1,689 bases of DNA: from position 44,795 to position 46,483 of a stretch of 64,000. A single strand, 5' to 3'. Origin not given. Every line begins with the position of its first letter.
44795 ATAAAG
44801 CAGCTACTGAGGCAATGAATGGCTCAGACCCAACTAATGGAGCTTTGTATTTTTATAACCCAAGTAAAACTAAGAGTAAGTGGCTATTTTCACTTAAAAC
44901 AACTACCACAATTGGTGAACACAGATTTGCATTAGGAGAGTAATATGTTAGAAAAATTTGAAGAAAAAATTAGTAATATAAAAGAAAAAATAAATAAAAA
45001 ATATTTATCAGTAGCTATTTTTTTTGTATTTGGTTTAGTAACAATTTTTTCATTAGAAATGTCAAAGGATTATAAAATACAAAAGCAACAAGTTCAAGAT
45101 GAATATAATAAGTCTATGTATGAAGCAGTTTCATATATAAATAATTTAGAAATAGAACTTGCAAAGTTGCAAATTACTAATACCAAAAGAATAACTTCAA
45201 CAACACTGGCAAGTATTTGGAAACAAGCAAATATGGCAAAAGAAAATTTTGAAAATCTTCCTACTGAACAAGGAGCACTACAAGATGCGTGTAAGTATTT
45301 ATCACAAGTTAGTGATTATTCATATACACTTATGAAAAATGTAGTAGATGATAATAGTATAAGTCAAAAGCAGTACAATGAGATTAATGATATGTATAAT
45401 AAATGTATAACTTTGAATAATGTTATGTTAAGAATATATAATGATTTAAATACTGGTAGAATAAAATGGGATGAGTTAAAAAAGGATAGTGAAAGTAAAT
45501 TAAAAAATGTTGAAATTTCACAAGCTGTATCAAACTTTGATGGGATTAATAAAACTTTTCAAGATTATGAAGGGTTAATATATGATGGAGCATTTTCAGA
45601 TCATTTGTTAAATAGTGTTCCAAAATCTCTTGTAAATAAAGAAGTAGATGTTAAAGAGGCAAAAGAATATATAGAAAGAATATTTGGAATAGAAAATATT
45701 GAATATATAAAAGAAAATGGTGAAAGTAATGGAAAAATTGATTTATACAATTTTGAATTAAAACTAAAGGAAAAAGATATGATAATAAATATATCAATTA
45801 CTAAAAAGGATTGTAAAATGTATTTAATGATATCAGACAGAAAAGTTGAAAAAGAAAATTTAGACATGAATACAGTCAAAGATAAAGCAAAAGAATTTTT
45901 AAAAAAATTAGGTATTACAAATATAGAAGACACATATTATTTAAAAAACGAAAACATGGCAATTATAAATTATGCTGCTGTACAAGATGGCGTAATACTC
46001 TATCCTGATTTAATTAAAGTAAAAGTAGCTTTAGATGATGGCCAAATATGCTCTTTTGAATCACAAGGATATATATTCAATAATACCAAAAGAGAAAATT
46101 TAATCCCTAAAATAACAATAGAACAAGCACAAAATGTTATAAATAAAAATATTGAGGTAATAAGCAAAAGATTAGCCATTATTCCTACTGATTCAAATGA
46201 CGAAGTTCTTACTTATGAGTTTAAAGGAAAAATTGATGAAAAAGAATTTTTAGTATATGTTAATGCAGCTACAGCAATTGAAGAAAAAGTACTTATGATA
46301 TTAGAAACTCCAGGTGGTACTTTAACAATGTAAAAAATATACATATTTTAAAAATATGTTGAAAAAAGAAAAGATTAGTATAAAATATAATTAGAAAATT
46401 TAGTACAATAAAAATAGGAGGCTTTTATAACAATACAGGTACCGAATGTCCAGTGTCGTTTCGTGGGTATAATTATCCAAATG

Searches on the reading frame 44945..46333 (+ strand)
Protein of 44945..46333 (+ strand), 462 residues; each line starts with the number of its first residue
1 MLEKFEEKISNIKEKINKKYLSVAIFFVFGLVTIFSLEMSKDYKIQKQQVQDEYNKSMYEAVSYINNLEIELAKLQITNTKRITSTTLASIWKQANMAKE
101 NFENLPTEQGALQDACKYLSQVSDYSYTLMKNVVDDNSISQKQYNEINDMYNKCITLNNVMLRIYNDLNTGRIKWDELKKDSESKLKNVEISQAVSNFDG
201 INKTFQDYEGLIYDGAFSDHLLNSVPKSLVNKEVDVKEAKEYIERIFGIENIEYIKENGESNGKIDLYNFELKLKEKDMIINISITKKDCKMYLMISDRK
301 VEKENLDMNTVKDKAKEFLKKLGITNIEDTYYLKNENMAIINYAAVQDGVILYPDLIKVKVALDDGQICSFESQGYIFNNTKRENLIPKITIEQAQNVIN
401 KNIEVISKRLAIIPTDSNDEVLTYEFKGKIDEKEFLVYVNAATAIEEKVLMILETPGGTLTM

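Call 22: search_protein_families(library=ncbifam, proteins=[window:44945-46333:+], max_evalue=0.00001)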
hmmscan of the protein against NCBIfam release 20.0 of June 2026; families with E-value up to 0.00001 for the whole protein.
window:44945-46333:+ (462 aa): 1 family
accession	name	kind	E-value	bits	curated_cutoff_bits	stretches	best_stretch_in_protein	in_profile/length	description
TIGR02889.1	spore_YpeB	equivalog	1.2e-107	360.6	303.55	1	30-451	13-434/435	germination protein YpeB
